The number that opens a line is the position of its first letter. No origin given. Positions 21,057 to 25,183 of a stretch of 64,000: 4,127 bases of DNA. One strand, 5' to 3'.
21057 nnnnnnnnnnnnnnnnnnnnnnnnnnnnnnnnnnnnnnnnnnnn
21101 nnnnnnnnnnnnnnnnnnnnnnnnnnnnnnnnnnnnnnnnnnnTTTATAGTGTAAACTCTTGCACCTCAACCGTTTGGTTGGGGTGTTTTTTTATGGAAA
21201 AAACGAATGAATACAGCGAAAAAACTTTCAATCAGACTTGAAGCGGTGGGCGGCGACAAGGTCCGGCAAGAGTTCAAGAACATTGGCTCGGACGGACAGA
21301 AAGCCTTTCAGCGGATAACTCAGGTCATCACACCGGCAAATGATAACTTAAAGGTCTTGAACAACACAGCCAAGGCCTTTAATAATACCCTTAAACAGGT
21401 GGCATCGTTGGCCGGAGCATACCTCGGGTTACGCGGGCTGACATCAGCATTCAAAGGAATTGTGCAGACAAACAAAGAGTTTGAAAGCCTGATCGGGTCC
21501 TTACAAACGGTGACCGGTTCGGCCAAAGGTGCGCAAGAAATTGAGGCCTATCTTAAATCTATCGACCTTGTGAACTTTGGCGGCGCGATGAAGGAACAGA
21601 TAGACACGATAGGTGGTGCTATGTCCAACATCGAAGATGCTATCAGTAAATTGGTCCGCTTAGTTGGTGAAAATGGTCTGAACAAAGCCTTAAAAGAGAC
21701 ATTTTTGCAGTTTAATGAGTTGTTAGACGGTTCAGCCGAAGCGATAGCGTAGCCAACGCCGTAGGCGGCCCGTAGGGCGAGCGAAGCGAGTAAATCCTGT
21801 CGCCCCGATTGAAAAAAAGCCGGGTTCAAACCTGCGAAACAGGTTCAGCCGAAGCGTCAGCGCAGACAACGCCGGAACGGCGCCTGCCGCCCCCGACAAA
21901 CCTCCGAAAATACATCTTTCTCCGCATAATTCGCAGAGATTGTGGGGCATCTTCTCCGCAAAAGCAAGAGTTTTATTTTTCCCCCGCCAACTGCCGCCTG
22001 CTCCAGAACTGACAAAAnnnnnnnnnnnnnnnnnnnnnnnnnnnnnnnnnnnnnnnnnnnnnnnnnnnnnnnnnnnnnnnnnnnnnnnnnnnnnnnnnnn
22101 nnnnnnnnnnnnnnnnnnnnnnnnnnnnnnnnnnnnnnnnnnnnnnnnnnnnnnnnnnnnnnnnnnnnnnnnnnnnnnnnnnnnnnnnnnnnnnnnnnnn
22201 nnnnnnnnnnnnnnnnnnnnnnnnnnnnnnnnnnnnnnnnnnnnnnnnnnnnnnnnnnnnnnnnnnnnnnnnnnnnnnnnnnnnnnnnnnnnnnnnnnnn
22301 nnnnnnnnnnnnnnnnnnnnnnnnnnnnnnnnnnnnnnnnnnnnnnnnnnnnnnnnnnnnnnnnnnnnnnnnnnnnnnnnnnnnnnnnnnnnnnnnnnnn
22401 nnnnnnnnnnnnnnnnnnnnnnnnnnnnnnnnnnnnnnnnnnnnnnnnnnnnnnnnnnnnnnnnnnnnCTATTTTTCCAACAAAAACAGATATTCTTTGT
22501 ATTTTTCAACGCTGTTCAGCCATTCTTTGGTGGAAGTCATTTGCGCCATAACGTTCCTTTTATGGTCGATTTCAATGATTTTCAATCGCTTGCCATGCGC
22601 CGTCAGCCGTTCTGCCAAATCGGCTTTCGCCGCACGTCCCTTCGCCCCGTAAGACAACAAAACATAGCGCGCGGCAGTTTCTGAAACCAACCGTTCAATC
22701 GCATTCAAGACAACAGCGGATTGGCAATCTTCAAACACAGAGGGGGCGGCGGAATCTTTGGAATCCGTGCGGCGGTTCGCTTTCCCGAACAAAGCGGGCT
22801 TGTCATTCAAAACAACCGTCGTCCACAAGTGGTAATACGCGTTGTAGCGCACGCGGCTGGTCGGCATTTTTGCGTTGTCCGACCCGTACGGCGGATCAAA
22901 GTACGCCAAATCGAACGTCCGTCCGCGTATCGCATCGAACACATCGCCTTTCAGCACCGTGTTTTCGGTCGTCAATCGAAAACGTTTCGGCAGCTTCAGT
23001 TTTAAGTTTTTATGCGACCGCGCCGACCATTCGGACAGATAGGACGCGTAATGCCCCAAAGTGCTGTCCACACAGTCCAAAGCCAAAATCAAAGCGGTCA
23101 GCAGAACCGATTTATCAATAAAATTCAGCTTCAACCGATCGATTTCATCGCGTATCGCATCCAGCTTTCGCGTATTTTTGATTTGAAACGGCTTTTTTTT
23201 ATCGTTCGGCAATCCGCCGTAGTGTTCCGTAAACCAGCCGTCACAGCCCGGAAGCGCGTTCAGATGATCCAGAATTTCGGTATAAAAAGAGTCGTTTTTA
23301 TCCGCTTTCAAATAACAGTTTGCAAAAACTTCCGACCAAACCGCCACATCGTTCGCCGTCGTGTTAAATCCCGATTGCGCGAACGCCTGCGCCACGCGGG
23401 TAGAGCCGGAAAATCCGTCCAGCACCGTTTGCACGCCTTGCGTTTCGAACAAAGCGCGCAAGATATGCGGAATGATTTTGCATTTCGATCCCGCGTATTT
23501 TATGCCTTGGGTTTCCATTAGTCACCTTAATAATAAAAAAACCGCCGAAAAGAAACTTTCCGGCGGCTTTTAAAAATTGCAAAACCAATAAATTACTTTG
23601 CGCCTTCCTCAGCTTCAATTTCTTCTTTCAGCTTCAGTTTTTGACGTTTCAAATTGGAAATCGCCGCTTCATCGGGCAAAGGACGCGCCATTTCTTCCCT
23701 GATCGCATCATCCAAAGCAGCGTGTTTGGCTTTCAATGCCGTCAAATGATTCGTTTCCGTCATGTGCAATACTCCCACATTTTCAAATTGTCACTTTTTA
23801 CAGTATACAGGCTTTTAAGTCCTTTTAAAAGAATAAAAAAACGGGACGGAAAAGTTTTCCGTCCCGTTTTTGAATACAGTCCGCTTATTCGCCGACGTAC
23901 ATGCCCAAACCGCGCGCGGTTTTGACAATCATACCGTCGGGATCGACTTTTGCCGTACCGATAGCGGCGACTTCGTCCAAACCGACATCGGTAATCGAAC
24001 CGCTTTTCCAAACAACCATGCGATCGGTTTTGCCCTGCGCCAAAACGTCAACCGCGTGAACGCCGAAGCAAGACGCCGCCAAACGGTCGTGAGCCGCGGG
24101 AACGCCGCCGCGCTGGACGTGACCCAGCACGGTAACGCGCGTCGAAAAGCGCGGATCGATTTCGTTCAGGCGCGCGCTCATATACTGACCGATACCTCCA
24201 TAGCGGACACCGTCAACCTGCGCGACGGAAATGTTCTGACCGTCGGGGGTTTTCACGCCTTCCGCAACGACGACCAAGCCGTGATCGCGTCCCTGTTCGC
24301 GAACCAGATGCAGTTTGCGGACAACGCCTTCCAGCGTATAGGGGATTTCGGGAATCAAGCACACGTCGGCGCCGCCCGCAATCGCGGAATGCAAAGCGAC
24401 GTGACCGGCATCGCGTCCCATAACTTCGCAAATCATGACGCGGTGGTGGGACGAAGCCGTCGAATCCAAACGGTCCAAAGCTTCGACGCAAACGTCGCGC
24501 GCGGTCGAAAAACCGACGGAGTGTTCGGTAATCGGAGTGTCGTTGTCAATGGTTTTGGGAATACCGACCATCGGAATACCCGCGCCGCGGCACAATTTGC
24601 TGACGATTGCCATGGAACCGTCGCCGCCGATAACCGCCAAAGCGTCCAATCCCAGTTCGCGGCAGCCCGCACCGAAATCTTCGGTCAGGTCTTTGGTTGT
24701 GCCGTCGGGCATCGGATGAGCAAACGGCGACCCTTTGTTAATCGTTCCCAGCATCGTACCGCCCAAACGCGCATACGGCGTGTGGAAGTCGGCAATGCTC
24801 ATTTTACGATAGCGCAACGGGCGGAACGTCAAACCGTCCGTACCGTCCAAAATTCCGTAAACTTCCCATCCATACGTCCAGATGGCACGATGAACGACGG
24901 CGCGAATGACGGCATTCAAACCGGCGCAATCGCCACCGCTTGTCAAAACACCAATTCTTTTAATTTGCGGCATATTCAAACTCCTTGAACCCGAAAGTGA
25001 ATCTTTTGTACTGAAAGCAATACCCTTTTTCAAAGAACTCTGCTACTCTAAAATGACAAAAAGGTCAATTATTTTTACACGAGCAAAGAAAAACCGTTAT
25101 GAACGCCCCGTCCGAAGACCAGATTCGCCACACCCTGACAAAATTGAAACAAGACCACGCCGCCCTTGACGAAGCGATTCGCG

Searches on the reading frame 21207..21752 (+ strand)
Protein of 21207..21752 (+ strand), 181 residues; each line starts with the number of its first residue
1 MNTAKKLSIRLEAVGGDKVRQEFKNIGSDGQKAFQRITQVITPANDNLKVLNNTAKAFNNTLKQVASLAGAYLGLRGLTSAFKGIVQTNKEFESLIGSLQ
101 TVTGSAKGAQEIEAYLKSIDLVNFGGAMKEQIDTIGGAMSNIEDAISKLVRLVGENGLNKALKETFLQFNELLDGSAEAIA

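Call 5: search_protein_families(library=pfam, proteins=[window:21207-21752:+], max_evalue=0.1)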
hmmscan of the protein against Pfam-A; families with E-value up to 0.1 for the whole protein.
window:21207-21752:+ (181 aa): 8 families
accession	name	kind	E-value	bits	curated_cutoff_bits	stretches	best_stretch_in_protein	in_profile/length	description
PF20155.4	TMP_3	-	3.5e-06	27.3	41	0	83-119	1-37/192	Tape measure protein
PF04513.17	Baculo_PEP_C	-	0.0016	18.9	38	1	104-163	10-70/140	Baculovirus polyhedron envelope protein, PEP, C terminus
PF23854.1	DUF7217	-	0.0059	16.8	29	0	8-73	106-171/238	Domain of unknown function (DUF7217)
PF08580.15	KAR9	-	0.022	13.8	24.3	0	54-177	22-104/683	Yeast cortical protein KAR9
PF00015.26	MCPsignal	-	0.032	14.5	34.6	0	19-120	73-169/172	Methyl-accepting chemotaxis protein (MCP) signalling domain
PF08651.15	DASH_Duo1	-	0.045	14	25.4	0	34-73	9-48/74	DASH complex subunit Duo1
PF25101.1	Spectrin_7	-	0.069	13.9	27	0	21-66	15-61/99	Animal spectrin repeats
PF02630.20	SCO1-SenC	-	0.07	13.5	22.8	0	21-91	46-112/134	SCO1/SenC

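Call 6: search_protein_families(library=padloc, proteins=[window:21207-21752:+], max_evalue=0.1)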
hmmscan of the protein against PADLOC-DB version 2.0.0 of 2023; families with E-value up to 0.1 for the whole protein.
window:21207-21752:+ (181 aa): 1 family
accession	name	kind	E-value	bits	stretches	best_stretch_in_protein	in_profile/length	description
PDLC03865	LmuB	-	0.021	11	1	31-166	732-851/1007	-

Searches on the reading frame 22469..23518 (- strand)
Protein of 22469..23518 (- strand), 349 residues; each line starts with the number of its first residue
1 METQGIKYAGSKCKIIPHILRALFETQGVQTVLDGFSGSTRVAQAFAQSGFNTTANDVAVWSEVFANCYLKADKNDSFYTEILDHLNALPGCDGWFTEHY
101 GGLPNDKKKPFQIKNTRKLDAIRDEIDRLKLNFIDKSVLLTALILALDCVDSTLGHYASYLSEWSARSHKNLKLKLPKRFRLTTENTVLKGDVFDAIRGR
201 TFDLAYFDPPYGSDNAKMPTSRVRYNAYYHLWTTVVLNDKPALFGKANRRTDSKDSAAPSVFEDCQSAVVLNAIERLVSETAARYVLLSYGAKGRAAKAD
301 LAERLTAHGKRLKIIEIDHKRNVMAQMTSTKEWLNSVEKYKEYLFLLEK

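Call 5: search_protein_families(library=pfam, proteins=[window:22469-23518:-], max_evalue=0.1)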
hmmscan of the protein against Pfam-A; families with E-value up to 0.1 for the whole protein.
window:22469-23518:- (349 aa): 1 family
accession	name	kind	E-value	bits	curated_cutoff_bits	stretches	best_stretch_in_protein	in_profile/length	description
PF02086.21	MethyltransfD12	-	8.1e-20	72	22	1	8-253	1-218/253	D12 class N6 adenine-specific DNA methyltransferase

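Call 6: search_protein_families(library=padloc, proteins=[window:22469-23518:-], max_evalue=0.1)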
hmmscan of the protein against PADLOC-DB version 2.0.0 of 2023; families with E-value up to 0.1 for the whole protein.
window:22469-23518:- (349 aa): 13 families
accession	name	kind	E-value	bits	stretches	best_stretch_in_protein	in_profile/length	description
PDLC03342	MTase_II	-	2.3e-128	426.5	1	2-349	21-381/383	Type II methyltransferase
PDLC03298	MTase_II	-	2.6e-63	212.3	1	6-328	2-311/362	Type II methyltransferase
PDLC03257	MTase_II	-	2.7e-42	143.3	1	2-349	9-341/343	Type II methyltransferase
PDLC03373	MTase_II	-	5.4e-32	109.5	1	6-348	9-336/339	Type II methyltransferase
PDLC03287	MTase_II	-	1.5e-27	94.7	1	7-319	2-312/646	Type II methyltransferase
PDLC03292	MTase_II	-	3.8e-17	59.8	1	7-322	82-379/722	Type II methyltransferase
PDLC03372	MTase_II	-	2.2e-14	51.9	1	108-309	34-226/259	Type II methyltransferase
PDLC03720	oMTase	-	5.2e-14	50.6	1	6-345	4-323/326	orphan methyltransferase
PDLC03345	MTase_II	-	8.3e-14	48.8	2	187-310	242-362/581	Type II methyltransferase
PDLC03261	MTase_II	-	1.7e-10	37.8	1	6-345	311-640/643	Type II methyltransferase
PDLC03385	MTase_II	-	2.9e-10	38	2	6-142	9-134/336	Type II methyltransferase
PDLC04134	mad2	-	4.6e-06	23.7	1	184-241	339-371/492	mads_2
PDLC03294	MTase_II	-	0.013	13.2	0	6-58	8-56/272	Type II methyltransferase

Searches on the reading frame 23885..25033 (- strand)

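Call 5: search_protein_families(library=pfam, proteins=[window:23885-25033:-], max_evalue=0.1)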
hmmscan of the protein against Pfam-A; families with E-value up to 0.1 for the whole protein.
window:23885-25033:- (382 aa): 2 families
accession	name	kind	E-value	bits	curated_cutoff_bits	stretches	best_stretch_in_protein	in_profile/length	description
PF00365.25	PFK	-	1.4e-90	303.9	30.9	1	26-331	1-277/277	Phosphofructokinase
PF01513.26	NAD_kinase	-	0.00053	20.7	25.5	1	125-159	69-103/130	ATP-NAD kinase N-terminal domain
